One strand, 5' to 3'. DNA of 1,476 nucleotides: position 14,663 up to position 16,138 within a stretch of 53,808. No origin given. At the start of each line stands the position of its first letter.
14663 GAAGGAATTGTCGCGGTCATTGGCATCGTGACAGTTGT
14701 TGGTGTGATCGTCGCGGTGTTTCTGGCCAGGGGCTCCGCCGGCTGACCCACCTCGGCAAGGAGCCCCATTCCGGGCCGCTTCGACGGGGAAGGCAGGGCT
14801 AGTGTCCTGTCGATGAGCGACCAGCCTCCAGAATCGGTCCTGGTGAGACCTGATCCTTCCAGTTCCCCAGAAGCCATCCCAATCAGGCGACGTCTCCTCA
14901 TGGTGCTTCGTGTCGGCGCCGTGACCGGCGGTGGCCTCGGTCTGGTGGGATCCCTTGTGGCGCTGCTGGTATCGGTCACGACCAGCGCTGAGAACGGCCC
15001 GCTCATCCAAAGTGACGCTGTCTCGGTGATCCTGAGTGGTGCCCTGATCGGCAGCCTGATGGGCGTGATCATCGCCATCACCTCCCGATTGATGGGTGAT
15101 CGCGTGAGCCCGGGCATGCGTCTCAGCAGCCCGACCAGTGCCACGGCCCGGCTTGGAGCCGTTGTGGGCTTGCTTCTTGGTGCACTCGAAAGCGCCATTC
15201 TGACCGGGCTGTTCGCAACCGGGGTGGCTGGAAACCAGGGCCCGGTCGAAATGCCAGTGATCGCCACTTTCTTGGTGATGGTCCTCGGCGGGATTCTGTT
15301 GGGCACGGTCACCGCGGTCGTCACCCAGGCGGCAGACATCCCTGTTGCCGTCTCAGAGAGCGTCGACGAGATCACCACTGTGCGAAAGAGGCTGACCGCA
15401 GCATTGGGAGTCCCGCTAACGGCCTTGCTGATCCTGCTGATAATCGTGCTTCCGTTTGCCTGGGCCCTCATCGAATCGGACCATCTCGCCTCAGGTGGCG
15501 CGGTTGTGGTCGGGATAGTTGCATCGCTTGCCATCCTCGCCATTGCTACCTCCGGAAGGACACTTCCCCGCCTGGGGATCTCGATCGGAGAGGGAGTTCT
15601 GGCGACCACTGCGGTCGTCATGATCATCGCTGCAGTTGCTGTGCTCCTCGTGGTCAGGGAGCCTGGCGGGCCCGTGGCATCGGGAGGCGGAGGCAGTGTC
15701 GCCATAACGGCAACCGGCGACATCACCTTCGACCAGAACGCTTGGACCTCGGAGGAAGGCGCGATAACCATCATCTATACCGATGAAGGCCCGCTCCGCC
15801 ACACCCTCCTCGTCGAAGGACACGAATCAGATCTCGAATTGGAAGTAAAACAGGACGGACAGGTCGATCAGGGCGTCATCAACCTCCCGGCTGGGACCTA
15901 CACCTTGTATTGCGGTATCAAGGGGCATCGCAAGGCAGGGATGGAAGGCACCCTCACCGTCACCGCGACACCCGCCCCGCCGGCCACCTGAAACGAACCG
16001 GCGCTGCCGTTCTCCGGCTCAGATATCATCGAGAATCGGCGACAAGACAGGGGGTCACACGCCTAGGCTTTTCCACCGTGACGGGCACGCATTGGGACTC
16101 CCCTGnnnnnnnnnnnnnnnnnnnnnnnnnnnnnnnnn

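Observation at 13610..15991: Tandem paralogous 7-TM proteins, only one of which carries an extracytoplasmic cupredoxin domain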

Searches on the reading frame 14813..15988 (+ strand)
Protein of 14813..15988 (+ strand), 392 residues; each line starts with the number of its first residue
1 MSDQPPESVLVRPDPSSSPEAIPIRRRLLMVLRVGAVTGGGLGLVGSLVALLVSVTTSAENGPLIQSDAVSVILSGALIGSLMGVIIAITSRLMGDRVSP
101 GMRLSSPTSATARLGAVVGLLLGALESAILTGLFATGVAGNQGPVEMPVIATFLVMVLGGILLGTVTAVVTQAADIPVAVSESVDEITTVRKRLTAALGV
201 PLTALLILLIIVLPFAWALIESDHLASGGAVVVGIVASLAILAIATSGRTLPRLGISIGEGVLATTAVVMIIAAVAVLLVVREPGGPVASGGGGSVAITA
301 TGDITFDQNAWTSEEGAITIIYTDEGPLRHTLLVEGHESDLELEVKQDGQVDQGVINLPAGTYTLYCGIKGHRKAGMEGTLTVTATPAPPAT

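Call 4: search_protein_families(library=pfam, proteins=[window:14813-15988:+], max_evalue=1)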
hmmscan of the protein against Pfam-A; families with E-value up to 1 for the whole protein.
window:14813-15988:+ (392 aa): 3 families
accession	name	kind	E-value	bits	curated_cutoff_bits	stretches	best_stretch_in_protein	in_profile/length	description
PF06525.17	SoxE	-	1.4e-05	25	21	1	339-386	93-141/149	Sulfocyanin (SoxE) domain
PF08285.16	DPM3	-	0.043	14.5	25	1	146-196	36-86/90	Dolichol-phosphate mannosyltransferase subunit 3 (DPM3)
PF00127.26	Copper-bind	-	0.054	14.4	21.2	1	344-383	62-98/99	Copper binding proteins, plastocyanin/azurin family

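Call 5: search_protein_families(library=ncbifam, proteins=[window:14813-15988:+], max_evalue=1)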
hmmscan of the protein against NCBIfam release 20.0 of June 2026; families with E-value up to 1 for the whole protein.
window:14813-15988:+ (392 aa): 3 families
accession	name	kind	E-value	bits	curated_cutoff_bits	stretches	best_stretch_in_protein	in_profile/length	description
TIGR03094.1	sulfo_cyanin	equivalog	0.0031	17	168.4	1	350-383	150-184/195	sulfocyanin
TIGR02656.1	cyanin_plasto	equivalog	0.0054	17.1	87.85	1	358-383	76-98/99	plastocyanin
NF041757.1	EfeO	equivalog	0.027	13.5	270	1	293-387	16-110/359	iron uptake system protein EfeO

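Call 6: find_homologous_proteins(query=window:14813-15988:+)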
Query window:14813-15988:+ (392 aa): 16 proteins with E <= 0.001 among 8000 candidates.
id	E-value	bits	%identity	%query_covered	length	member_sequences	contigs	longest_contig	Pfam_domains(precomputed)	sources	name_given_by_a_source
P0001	3.3e-211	719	100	93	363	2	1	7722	PF06525.18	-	-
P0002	1.5e-83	299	46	92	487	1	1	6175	-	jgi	jgi:plastocyanin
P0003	4.8e-79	285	45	96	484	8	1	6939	-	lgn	-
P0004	9.1e-78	280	42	97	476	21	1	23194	-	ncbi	ncbi:MAG TPA: hypothetical protein VGB33_07465 [Acidimicrobiia bacterium]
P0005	6.3e-74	268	43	94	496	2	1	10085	-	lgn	-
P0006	9.8e-72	260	40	94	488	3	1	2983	-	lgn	-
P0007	2.3e-51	193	44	66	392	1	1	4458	-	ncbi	-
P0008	1.6e-41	161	44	61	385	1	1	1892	-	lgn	-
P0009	9.1e-9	53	33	23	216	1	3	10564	PF00127.27,PF13473.13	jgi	jgi:plastocyanin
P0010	1.3e-7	50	37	24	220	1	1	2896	PF00127.27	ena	-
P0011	1.5e-7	49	39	23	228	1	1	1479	PF00127.27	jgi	jgi:plastocyanin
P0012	1.7e-7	49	33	22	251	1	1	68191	PF00127.27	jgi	jgi:plastocyanin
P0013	1.4e-6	46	33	26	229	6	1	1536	PF00127.27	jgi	jgi:plastocyanin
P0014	2.4e-6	45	32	26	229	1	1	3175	PF00127.27,PF13473.13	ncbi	-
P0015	3.7e-6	45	35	23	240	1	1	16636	PF00127.27,PF13473.13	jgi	jgi:uncharacterized cupredoxin-like copper-binding protein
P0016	5.4e-6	44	32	26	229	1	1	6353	PF00127.27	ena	-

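Call 25: find_encoding_contigs(protein=P0004, flank=10000, max_places=3)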
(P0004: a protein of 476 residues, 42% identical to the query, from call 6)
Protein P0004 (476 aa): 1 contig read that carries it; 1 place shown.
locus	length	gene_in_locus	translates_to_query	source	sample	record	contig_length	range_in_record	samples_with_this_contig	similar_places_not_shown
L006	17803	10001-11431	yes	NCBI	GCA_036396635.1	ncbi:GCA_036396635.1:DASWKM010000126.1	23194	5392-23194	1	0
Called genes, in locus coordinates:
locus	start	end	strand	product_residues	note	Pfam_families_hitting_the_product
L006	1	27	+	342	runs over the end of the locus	PF01116:F_bP_aldolase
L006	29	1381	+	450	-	PF06965:Na_H_antiport_1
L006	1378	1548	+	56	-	-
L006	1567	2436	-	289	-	PF02739:5_3_exonuc_N, PF01367:5_3_exonuc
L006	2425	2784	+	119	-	-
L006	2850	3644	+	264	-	PF00581:Rhodanese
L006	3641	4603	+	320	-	PF19681:DUF6183 (weak)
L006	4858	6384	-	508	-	PF00174:Oxidored_molyb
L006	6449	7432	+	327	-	PF00296:Bac_luciferase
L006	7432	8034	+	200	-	PF03352:Adenine_glyco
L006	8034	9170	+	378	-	PF04107:GCS2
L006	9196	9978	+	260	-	PF00296:Bac_luciferase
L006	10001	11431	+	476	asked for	-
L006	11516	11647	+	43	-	-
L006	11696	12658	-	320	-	PF00389:2-Hacid_dh, PF02826:2-Hacid_dh_C, PF03446:NAD_binding_2 (weak)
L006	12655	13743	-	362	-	PF00266:Aminotran_5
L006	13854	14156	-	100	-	PF03626:COX4_pro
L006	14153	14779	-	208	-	PF00510:COX3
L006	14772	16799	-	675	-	PF00115:COX1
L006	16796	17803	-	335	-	PF02790:COX2_TM, PF00116:COX2, PF00034:Cytochrom_C (weak)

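Call 47: find_encoding_contigs(protein=P0002, flank=8000, max_places=3)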
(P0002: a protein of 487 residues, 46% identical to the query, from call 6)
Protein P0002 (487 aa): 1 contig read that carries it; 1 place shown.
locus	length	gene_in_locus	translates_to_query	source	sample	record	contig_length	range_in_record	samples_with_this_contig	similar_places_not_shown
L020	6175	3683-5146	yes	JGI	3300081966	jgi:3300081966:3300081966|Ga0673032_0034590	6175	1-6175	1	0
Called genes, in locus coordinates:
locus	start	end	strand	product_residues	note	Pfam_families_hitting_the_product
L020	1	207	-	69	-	?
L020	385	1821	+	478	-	PF04174:CP_ATPgrasp_1, PF14403:CP_ATPgrasp_2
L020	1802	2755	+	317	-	PF04168:Alpha-E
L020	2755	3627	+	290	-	PF08379:Bact_transglu_N, PF01841:Transglut_core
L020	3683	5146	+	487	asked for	-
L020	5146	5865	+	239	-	-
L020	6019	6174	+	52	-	?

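Call 63: predict_structure(alignment_id=A5)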
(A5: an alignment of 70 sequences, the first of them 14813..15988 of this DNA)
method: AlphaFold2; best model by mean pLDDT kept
length: 392 residues; sequences in the alignment: 70
mean_pLDDT: 84.4   pTM: 0.68
mean pLDDT of the five models: 84.4, 84.3, 84.2, 80.4, 75.9
residues with pLDDT >= 90: 187; 70-90: 148; 50-70: 48; < 50: 9
segments of 3 or more residues with pLDDT < 50: 283-290
pLDDT, mean of each block of 10 residues (from residue 1): 66 78 91 97 95 85 90 93 97 93 92 93 89 88 90 95 95 85 82 81 75 71 60 72 70 69 72 65 44 82 91 93 90 97 89 93 97 95 92 79
secondary structure, 60 per line:
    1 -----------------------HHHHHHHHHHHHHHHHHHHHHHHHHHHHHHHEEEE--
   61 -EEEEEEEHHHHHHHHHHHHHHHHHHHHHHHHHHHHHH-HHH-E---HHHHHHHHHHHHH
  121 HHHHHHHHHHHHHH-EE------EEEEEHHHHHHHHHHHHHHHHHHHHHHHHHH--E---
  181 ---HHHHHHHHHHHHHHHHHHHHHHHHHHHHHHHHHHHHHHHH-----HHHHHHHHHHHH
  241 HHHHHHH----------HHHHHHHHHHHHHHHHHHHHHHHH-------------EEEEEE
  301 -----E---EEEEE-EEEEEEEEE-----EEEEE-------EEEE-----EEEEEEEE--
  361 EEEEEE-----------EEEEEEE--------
elements in order: H24-54 E55-58 E62-68 H69-98 H108-134 E144-148 H149-174 H184-223 H229-247 H258-281 E295-300 E310-314 E316-324 E330-334 E342-345 E351-358 E361-366 E378-384

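Call 66: fold_search(model_id=the predicted structure, library=pdb)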
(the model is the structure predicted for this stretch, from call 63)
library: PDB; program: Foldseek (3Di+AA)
matches with E <= 10: 915; with E <= 0.001: 346
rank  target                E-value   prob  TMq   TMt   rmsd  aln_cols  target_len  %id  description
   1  7u2f                  3.1e-07  1.00  0.20  0.59   4.4       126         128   20  G116F Pseudomonas aeruginosa azurin (released 2023-03-01)
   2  8f5k_A                3.6e-07  1.00  0.21  0.60   3.7       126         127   21  Azurin from Pseudomonas aeruginosa, Y72F/Y108F/F110A mutant (released 2023-01-04)
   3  4ko7_A                4.0e-07  1.00  0.20  0.58   4.4       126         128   21  Investigating the functional significance of the interlocked pair structural determinants in Pseudomonas aeruginosa az (released 2014-05-14)
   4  4mfh_A                5.0e-07  1.00  0.19  0.55   5.1       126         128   22  Crystal Structure of M121G Azurin (released 2014-01-15)
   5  4ko9_A                6.3e-07  1.00  0.20  0.59   4.3       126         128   20  Investigating the functional significance of the interlocked pair structural determinants in Pseudomonas aeruginosa az (released 2014-05-14)
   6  1gr7_B                6.3e-07  1.00  0.20  0.59   4.4       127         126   21  Crystal structure of the double mutant Cys3Ser/Ser100Pro from Pseudomonas Aeruginosa at 1.8 A resolution (released 2002-05-16)
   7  1gr7_A                7.4e-07  1.00  0.20  0.59   4.3       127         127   20  Crystal structure of the double mutant Cys3Ser/Ser100Pro from Pseudomonas Aeruginosa at 1.8 A resolution (released 2002-05-16)
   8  1azr_A                7.4e-07  1.00  0.21  0.59   3.2       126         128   21  CRYSTAL STRUCTURE OF PSEUDOMONAS AERUGINOSA ZINC AZURIN MUTANT ASP47ASP AT 2.4 ANGSTROMS RESOLUTION (released 1993-07-15)
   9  4ko5_A                7.8e-07  1.00  0.20  0.59   4.4       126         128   22  Investigating the functional significance of the interlocked pair structural determinants in Pseudomonas aeruginosa az (released 2014-05-14)
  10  1ils_A                9.2e-07  1.00  0.20  0.59   4.4       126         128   21  X-RAY CRYSTAL STRUCTURE THE TWO SITE-SPECIFIC MUTANTS ILE7SER AND PHE110SER OF AZURIN FROM PSEUDOMONAS AERUGINOSA (released 1996-03-08)
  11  1jvl_A                9.2e-07  1.00  0.20  0.59   4.4       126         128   21  Azurin dimer, covalently crosslinked through bis-maleimidomethylether (released 2002-01-04)
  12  1nzr_A                9.2e-07  1.00  0.20  0.59   4.4       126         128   21  CRYSTAL STRUCTURE OF THE AZURIN MUTANT NICKEL-TRP48MET FROM PSEUDOMONAS AERUGINOSA AT 2.2 ANGSTROMS RESOLUTION (released 1995-02-27)
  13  3azu_A                9.2e-07  1.00  0.20  0.56   4.9       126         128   21  X-RAY CRYSTAL STRUCTURE OF THE TWO SITE-SPECIFIC MUTANTS HIS35GLN AND HIS35LEU OF AZURIN FROM PSEUDOMONAS AERUGINOSA (released 1993-07-15)
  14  4hcf_A                1.0e-06  1.00  0.21  0.83   1.9        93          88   24  Crystal Structure of Uncharacterized Cupredoxin-like Domain Protein Cupredoxin_1 with Copper Bound from Bacillus anthr (released 2012-10-17)
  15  4kob_A                1.0e-06  1.00  0.20  0.59   4.3       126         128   21  Investigating the functional significance of the interlocked pair structural determinants in Pseudomonas aeruginosa az (released 2014-05-14)
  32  4hcf_B                1.7e-06  1.00  0.20  0.77   1.8        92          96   24  Crystal Structure of Uncharacterized Cupredoxin-like Domain Protein Cupredoxin_1 with Copper Bound from Bacillus anthr (released 2012-10-17)
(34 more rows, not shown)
